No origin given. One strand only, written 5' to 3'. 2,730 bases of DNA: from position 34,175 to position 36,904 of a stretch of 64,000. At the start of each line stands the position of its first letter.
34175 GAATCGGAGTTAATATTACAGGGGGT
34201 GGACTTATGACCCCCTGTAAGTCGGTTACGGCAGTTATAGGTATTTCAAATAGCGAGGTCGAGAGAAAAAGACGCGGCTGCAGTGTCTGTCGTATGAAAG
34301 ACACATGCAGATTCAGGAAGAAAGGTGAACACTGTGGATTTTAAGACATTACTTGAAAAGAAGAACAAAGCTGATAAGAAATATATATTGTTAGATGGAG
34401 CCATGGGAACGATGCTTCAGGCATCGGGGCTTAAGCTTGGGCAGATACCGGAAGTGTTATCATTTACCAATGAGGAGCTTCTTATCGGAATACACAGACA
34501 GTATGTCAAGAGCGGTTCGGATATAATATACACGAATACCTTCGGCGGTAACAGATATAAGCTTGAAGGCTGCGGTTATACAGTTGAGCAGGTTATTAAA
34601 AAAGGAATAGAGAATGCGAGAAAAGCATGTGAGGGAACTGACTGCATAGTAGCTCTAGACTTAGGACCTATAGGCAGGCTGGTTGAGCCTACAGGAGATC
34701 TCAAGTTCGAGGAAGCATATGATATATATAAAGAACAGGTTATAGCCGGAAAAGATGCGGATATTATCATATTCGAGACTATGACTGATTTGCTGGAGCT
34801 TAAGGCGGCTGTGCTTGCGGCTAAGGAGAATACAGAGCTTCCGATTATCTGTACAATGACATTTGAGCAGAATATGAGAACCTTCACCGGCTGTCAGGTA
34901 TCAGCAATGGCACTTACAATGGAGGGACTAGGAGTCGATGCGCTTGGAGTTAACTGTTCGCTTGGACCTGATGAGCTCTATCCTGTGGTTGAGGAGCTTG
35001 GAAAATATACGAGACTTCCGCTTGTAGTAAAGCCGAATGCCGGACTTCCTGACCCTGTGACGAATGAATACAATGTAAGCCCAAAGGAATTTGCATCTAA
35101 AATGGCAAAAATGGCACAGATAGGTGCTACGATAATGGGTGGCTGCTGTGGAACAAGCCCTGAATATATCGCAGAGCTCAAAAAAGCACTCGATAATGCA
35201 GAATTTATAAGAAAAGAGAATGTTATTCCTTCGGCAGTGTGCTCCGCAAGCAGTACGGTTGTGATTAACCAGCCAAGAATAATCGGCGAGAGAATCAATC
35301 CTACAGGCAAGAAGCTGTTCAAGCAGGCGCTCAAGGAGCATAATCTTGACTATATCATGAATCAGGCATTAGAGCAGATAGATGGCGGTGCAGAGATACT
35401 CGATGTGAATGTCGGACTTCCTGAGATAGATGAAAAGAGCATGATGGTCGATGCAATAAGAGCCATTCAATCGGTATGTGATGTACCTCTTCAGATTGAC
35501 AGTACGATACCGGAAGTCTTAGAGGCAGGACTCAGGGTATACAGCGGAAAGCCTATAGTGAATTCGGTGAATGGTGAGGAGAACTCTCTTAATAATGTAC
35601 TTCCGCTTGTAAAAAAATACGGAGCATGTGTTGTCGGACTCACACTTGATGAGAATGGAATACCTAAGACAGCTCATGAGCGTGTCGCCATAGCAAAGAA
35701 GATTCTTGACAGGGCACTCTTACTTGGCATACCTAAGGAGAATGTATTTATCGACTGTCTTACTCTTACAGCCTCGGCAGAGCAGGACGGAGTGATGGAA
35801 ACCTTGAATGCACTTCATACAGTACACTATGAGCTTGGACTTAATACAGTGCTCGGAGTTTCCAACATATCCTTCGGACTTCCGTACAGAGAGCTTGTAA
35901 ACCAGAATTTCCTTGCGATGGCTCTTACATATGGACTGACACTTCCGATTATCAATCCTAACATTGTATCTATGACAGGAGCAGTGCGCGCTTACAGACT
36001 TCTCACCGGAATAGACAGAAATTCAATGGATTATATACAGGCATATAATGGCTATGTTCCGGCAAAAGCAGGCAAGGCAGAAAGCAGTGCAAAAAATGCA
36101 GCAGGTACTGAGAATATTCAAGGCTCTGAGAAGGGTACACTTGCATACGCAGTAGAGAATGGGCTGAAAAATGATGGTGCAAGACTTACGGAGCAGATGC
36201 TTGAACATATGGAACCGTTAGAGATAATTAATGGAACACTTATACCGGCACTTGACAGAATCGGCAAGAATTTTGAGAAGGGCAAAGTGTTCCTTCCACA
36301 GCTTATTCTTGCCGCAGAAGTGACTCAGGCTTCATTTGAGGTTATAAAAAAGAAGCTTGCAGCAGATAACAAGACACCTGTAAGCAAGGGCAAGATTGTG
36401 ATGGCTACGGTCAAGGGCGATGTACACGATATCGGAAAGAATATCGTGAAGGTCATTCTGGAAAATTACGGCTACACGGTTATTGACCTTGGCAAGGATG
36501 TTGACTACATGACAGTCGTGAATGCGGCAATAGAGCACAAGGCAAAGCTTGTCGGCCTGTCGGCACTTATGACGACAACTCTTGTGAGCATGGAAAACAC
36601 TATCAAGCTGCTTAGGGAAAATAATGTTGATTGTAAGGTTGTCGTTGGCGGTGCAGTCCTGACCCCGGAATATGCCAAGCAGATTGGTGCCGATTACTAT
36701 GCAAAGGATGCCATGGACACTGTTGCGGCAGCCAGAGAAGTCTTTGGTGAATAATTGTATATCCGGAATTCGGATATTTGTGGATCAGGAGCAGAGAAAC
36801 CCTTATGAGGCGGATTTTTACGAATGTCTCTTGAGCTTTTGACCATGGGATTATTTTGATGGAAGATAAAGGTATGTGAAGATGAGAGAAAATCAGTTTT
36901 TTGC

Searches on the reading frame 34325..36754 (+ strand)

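Call 10: search_protein_families(library=pfam, proteins=[window:34325-36754:+])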
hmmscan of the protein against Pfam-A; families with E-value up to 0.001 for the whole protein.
window:34325-36754:+ (809 aa): 4 families
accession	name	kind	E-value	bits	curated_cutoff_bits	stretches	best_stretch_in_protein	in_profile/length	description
PF02574.22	S-methyl_trans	-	2.1e-71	241.5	22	1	22-289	2-283/283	Homocysteine S-methyltransferase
PF00809.28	Pterin_bind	-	3.8e-29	102.5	25.5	1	321-542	1-242/244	Pterin binding enzyme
PF02310.24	B12-binding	-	1.6e-27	96.2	32.1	1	689-800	1-120/121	B12 binding domain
PF02607.22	B12-binding_2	-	1.3e-18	67.3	23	1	606-675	5-74/74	B12 binding domain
